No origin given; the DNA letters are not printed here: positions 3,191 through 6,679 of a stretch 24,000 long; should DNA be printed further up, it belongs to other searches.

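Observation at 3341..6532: ECF-type sigma factor fused to an ~870-aa soluble C-terminal region, with no anti-sigma gene nearby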

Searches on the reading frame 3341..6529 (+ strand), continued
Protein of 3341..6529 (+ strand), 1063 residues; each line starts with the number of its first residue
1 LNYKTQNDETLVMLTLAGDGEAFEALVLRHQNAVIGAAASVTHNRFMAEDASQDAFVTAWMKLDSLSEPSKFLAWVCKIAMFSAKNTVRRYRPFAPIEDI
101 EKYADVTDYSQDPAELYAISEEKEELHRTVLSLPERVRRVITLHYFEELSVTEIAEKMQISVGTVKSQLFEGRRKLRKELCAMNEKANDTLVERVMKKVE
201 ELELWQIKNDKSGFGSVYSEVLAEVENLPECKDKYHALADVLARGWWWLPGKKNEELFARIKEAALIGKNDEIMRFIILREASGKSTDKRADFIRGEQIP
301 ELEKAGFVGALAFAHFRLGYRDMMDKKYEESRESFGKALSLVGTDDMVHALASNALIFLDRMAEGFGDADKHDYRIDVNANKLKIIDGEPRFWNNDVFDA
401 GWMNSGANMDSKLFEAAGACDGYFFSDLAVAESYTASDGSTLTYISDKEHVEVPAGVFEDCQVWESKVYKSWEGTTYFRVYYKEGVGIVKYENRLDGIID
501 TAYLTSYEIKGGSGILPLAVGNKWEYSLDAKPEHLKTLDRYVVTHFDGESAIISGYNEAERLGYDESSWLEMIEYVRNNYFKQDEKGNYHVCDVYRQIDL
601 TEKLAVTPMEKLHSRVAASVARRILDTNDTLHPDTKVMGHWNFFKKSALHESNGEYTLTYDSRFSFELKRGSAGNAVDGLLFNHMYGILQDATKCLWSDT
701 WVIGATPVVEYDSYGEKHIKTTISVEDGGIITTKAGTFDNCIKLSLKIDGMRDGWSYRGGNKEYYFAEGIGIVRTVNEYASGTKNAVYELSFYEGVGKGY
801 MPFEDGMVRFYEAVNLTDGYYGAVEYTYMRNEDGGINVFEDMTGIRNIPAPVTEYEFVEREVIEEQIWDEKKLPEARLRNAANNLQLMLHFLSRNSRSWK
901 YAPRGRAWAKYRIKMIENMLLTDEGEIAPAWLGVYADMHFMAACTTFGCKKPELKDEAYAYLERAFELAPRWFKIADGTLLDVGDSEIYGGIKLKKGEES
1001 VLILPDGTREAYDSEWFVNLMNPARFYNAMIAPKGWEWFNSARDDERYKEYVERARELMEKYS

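Call 21: find_related_loci(query=A1, collection=genome_contigs, flank=6000)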
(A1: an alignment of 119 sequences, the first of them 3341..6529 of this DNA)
Query A1 (1063 aa) in genome_contigs; peptide patterns used: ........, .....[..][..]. (x = any residue, [..] = any of these).
373 stretches matched a pattern; 360 encode a relative of the query (tblastn E <= 1e-3); the best 80 are kept; 80 distinct loci.
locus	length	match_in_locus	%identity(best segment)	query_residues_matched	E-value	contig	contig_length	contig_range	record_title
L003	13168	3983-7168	81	1-1063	0e+0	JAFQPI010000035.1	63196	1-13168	MAG: Clostridia bacterium isolate RGIG2028 Goat_Colon-1__c466801, whole genome shotgun sequence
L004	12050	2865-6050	81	1-1063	0e+0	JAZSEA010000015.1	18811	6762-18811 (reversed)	MAG: Eubacteriales bacterium isolate T1900044594_TS20190060.MAGScoT_cleanbin_000007 SGB_645_k141_691427, whole genome sh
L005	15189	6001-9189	77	1-1063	0e+0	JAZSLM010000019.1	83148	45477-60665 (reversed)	MAG: Eubacteriales bacterium isolate T1900044557_TS20190023.MAGScoT_cleanbin_000114 SGB_322_k141_1200006, whole genome s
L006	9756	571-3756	77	1-1062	0e+0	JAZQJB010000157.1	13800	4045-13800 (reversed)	MAG: Eubacteriales bacterium isolate T1900044621_TS20190087.MAGScoT_cleanbin_000038 SGB_892_k141_95026, whole genome sho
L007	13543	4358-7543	77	1-1063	0e+0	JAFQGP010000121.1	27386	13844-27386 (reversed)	MAG: Clostridia bacterium isolate RGIG1801 Goat_Cecum-4__c734157, whole genome shotgun sequence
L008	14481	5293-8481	76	1-1063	0e+0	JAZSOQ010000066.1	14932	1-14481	MAG: Eubacteriales bacterium isolate T1900044548_TS20190014.MAGScoT_cleanbin_000077 SGB_169_k141_2628984, whole genome s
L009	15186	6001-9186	65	1-1063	0e+0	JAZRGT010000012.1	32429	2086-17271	MAG: Eubacteriales bacterium isolate T1900045487_YK20190181.MAGScoT_cleanbin_000034 SGB_7356_k141_2311606, whole genome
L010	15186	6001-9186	65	1-1063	0e+0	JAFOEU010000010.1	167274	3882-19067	MAG: Clostridia bacterium isolate RGIG402 Dairy_cattle_Colon-5__c57165, whole genome shotgun sequence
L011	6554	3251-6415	53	1-1058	0e+0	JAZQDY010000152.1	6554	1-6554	MAG: Eubacteriales bacterium isolate T1900044635_TS20190101.MAGScoT_cleanbin_000080 SGB_1135_k141_1332525, whole genome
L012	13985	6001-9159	52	3-1063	0e+0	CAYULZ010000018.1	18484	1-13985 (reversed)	MAG TPA_asm: uncultured Lachnospiraceae bacterium isolate SRP315200_co1_53 genome assembly, contig: NODE_5672_length_184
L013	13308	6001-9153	51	1-1061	0e+0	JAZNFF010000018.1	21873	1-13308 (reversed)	MAG: Acutalibacteraceae bacterium isolate T1900044715_TS20190181.MAGScoT_cleanbin_000008 SGB_1868_k141_556560, whole gen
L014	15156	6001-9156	51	1-1061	0e+0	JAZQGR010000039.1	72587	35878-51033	MAG: Eubacteriales bacterium isolate T1900044630_TS20190096.MAGScoT_cleanbin_000001 SGB_1020_k141_1933254, whole genome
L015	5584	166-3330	51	1-1060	0e+0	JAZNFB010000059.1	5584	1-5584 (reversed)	MAG: Candidatus Flemingiibacterium sp. isolate T1900044715_TS20190181.MAGScoT_cleanbin_000068 SGB_1872_k141_932345, whol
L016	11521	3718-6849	52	7-1061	0e+0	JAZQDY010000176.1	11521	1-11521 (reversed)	MAG: Eubacteriales bacterium isolate T1900044635_TS20190101.MAGScoT_cleanbin_000080 SGB_1135_k141_499606, whole genome s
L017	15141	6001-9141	51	7-1061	0e+0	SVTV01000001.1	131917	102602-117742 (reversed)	MAG: Oscillospiraceae bacterium isolate SIG704 NODE_2916_length_131917_cov_2.894575, whole genome shotgun sequence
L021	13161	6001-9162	50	1-1061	0e+0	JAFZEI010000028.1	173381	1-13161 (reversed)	MAG: Clostridia bacterium isolate RGIG7689 Water_buffalos_Rectum-2__c191029, whole genome shotgun sequence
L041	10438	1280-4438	48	1-1061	0e+0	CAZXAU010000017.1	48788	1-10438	MAG TPA_asm: uncultured Lachnospiraceae bacterium isolate SRP199465_co1_4 genome assembly, contig: NODE_1484_length_4878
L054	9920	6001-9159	49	4-1063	0e+0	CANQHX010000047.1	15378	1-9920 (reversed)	MAG: uncultured Lachnospiraceae bacterium isolate Lapin-030__bin47 genome assembly, contig: Lapin-030__NODE_5287_length_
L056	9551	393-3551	48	3-1063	0e+0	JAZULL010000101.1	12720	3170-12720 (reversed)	MAG: Eubacteriales bacterium isolate T1900044912_TS20190378.MAGScoT_cleanbin_000022 SGB_3316_k141_1311537, whole genome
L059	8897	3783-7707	48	3-1063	0e+0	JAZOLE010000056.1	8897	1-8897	MAG: Eubacteriales bacterium isolate T1900045656_YK20190350.MAGScoT_cleanbin_000022 SGB_8240_k141_2467995, whole genome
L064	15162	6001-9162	48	1-1063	0e+0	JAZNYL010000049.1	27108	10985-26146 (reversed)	MAG: Eubacteriales bacterium isolate T1900044776_TS20190242.MAGScoT_cleanbin_000008 SGB_2481_k141_1345545, whole genome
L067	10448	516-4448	47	1-1063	0e+0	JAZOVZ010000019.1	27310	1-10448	MAG: Eubacteriales bacterium isolate T1900045525_YK20190219.MAGScoT_cleanbin_000013 SGB_7676_k141_1544142, whole genome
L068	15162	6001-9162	48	1-1063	0e+0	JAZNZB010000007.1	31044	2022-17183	MAG: Eubacteriales bacterium isolate T1900044772_TS20190238.MAGScoT_cleanbin_000011 SGB_2452_k141_351624, whole genome s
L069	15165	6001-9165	47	1-1063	0e+0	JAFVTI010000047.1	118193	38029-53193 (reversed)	MAG: Clostridia bacterium isolate RGIG5376 Sheep_Colon-3__c1578, whole genome shotgun sequence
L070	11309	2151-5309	48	1-1063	0e+0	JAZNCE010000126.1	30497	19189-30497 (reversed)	MAG: Eubacteriales bacterium isolate T1900044737_TS20190203.MAGScoT_cleanbin_000006 SGB_2028_k141_2001718, whole genome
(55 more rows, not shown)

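Call 33: predict_structure(alignment_id=A1)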
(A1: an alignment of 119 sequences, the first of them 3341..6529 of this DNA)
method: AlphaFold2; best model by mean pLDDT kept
length: 1063 residues; sequences in the alignment: 119
mean_pLDDT: 87.5   pTM: 0.73
mean pLDDT of the five models: 87.5, 87.4, 87.3, 85.9, 84.8
residues with pLDDT >= 90: 617; 70-90: 352; 50-70: 57; < 50: 37
segments of 3 or more residues with pLDDT < 50: 104-126, 180-188
pLDDT, mean of each block of 10 residues (from residue 1): 78 85 88 85 80 83 81 86 72 58 43 43 50 75 79 83 78 61 46 82 91 88 86 92 89 83 95 95 85 95 96 97 95 98 97 97 91 92 93 94 71 85 93 94 97 97 94 88 97 89 96 94 94 93 96 95 94 93 85 96 96 96 94 91 93 89 86 75 95 94 93 79 97 96 96 86 97 94 90 96 96 88 97 92 88 61 85 89 87 84 93 93 91 93 94 95 96 92 90 83 86 77 90 85 93 95 86
secondary structure, 60 per line:
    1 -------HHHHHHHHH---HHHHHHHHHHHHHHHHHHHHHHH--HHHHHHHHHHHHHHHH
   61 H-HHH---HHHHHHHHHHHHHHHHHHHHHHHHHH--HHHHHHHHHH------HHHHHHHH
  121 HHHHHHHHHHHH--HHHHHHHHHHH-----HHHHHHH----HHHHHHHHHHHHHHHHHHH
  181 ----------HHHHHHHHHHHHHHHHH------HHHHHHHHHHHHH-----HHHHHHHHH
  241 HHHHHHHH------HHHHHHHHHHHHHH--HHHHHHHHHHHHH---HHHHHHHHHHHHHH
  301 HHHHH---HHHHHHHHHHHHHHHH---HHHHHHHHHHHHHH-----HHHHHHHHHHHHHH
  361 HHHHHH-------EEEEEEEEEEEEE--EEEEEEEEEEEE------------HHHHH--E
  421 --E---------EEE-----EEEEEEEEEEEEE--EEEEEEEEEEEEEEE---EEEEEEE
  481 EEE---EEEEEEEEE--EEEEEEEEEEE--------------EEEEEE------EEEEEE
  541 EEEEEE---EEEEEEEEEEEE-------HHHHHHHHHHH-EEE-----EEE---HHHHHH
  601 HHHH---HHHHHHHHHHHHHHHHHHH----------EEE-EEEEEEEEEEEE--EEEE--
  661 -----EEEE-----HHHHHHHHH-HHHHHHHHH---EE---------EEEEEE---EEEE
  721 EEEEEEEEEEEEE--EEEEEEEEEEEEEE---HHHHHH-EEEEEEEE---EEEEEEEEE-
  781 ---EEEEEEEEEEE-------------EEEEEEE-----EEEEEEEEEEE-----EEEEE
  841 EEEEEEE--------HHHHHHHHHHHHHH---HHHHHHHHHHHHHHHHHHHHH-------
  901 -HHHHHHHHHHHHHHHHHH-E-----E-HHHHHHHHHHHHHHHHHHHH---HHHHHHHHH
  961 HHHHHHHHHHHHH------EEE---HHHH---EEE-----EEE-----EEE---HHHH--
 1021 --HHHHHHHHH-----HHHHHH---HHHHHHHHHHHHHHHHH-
elements in order (helices of 4 or more, strands of 3 or more residues): H8-16 H20-42 H45-61 H69-94 H97-106 H113-132 H135-145 H151-157 H162-180 H191-207 H214-226 H232-248 H255-268 H271-283 H287-305 H309-324 H328-341 H347-366 E374-386 E389-400 H413-417 E433-435 E441-453 E456-470 E474-483 E487-495 E498-508 E523-528 E535-546 E550-561 H569-579 E581-583 E589-591 H595-604 H608-626 E637-639 E641-652 E655-658 E666-669 H675-683 H685-693 E708-713 E717-733 E736-749 H753-758 E760-767 E771-779 E784-794 E808-814 E820-830 E836-847 H856-869 H873-893 H902-919 H929-948 H952-973 E980-982 H986-989 E993-995 E1001-1003 E1009-1011 H1015-1018 H1023-1031 H1037-1042 H1046-1062

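Call 36: fold_search(model_id=the predicted structure, library=pdb)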
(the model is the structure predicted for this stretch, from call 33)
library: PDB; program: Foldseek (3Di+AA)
matches with E <= 10: 810; with E <= 0.001: 10
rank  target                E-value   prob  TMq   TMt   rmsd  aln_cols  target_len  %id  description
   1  8z6g_B                1.3e-04  1.00  0.08  0.45  13.5       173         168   32  the AlgU-MucAcyto complex structure in Pseudomonas aeruginosa (released 2024-05-08)
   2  6in7_B                1.5e-04  1.00  0.08  0.44  13.5       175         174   34  Crystal structure of AlgU in complex with MucA(cyto) (released 2019-07-24)
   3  9m9e_F                1.9e-04  1.00  0.08  0.40  19.9       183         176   27  Structural Basis of Pausing During Transcription Initiation in Mycobacterium tuberculosis (released 2026-01-14)
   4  5wuq_A                2.0e-04  1.00  0.08  0.49  13.7       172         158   28  Crystal structure of SigW in complex with its anti-sigma RsiW, a zinc binding form (released 2017-03-29)
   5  6jbq_F                3.0e-04  1.00  0.08  0.45  24.9       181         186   31  CryoEM structure of Escherichia coli sigmaE transcription initiation complex containing 5nt of RNA (released 2019-05-29)
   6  5wur_A                3.5e-04  1.00  0.08  0.50  13.5       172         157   29  Crystal structure of SigW in complex with its anti-sigma RsiW, an oxdized form (released 2017-03-29)
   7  8z6g_D                3.8e-04  1.00  0.08  0.45  13.3       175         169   32  the AlgU-MucAcyto complex structure in Pseudomonas aeruginosa (released 2024-05-08)
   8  1or7_B                6.3e-04  1.00  0.08  0.49  13.5       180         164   29  Crystal Structure of Escherichia coli sigmaE with the Cytoplasmic Domain of its Anti-sigma RseA (released 2003-04-15)
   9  1or7_A                6.3e-04  1.00  0.08  0.45  14.8       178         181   31  Crystal Structure of Escherichia coli sigmaE with the Cytoplasmic Domain of its Anti-sigma RseA (released 2003-04-15)
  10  5wuq_B                9.4e-04  1.00  0.08  0.50  13.7       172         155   29  Crystal structure of SigW in complex with its anti-sigma RsiW, a zinc binding form (released 2017-03-29)
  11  4cxf_A                1.6e-03  1.00  0.07  0.47  13.3       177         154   26  Structure of CnrH in complex with the cytosolic domain of CnrY (released 2014-04-30)
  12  6dv9_F                2.3e-03  1.00  0.07  0.40  25.3       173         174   24  Crystal structure of Mycobacterium tuberculosis transcription initiation complex(ECF sigma factor L) containing 5nt RN (released 2019-02-20)
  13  4xrt_B                2.4e-03  0.84  0.06  0.17  20.9       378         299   10  Crystal structure of the di-domain ARO/CYC StfQ from the steffimycin biosynthetic pathway (released 2015-12-02)
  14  6jcy_F                4.2e-03  1.00  0.07  0.36  24.6       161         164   28  Mycobacterium tuberculosis RNA polymerase transcription initiation open complex with a chimeric ECF sigma factor sigH/ (released 2019-05-29)
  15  4xrw                  4.3e-03  0.94  0.07  0.20  20.5       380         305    7  Crystal structure of the di-domain ARO/CYC BexL from the BE-7585A biosynthetic pathway (released 2015-12-02)
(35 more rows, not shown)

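Call 38: search_solved_structures(query=window:3908-6529:+, max_evalue=10)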
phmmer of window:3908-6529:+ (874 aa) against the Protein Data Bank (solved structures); distinct sequences matched with E-value up to 10: 1.
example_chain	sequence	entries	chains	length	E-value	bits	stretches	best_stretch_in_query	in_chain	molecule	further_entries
6wpl_A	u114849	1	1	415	0.37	12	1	747-813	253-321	Cytochrome P-450cam, subunit of camphor 5-monooxygenase system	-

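Call 46: search_protein_representatives(protein=window:3908-6529:+)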
Query: 874 residues. Proteins with E-value up to 0.001 (for the whole library): 420; up to 1e-10: 290; up to 1e-30: 147. The best 150 are listed.
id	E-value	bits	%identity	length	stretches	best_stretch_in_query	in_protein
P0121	2.8e-254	862.8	50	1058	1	2-872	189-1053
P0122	7.0e-220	749.0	44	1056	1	1-870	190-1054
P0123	1.9e-218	744.3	45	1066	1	1-872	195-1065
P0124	2.5e-218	743.9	44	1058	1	1-872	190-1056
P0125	2.9e-208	710.6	44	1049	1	1-869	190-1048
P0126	4.2e-204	696.8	45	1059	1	1-869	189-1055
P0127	1.4e-198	678.5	42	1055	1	1-873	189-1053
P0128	4.2e-193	660.4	44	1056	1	1-872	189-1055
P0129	2.7e-191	654.4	49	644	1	225-871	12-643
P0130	8.4e-185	633.0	40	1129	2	1-666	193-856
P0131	3.8e-183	627.5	41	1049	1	2-871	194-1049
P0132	1.3e-174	599.3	40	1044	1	1-870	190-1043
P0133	4.6e-156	537.9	38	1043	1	1-870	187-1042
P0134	2.5e-152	525.5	47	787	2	1-351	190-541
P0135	8.8e-151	520.4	38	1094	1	1-871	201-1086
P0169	2.2e-102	360.3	36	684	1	2-656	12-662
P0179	1.7e-94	334.2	35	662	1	1-656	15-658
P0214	5.5e-61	223.3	28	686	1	1-653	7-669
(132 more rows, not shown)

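Call 48: find_encoding_contigs(protein=P0169, flank=4000, max_places=3)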
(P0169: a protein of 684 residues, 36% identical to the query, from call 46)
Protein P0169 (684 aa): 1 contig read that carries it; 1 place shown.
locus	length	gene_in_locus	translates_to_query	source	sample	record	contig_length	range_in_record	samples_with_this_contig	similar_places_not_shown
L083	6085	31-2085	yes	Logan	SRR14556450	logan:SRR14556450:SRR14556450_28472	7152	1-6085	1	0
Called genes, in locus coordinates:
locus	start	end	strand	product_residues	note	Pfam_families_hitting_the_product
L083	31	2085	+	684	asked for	PF21347:DUF3108_like (weak)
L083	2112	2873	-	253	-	PF07883:Cupin_2 (weak), PF00165:HTH_AraC (weak), PF12833:HTH_18, PF00165:HTH_AraC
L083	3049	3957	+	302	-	PF00480:ROK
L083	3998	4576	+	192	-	PF13580:SIS_2, PF01380:SIS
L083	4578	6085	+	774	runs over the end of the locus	PF01915:Glyco_hydro_3_C, PF14310:Fn3-like, PF00933:Glyco_hydro_3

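Call 49: find_encoding_contigs(protein=P0214, flank=4000, max_places=3)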
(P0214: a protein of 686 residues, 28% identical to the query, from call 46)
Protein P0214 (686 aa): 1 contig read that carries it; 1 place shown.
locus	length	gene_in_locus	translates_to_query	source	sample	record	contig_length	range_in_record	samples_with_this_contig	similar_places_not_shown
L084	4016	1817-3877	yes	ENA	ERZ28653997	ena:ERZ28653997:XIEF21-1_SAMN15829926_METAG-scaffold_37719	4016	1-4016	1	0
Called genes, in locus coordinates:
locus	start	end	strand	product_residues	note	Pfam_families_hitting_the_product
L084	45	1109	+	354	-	PF01408:GFO_IDH_MocA, PF22725:GFO_IDH_MocA_C3, PF02894:GFO_IDH_MocA_C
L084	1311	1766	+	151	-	PF04542:Sigma70_r2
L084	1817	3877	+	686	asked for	-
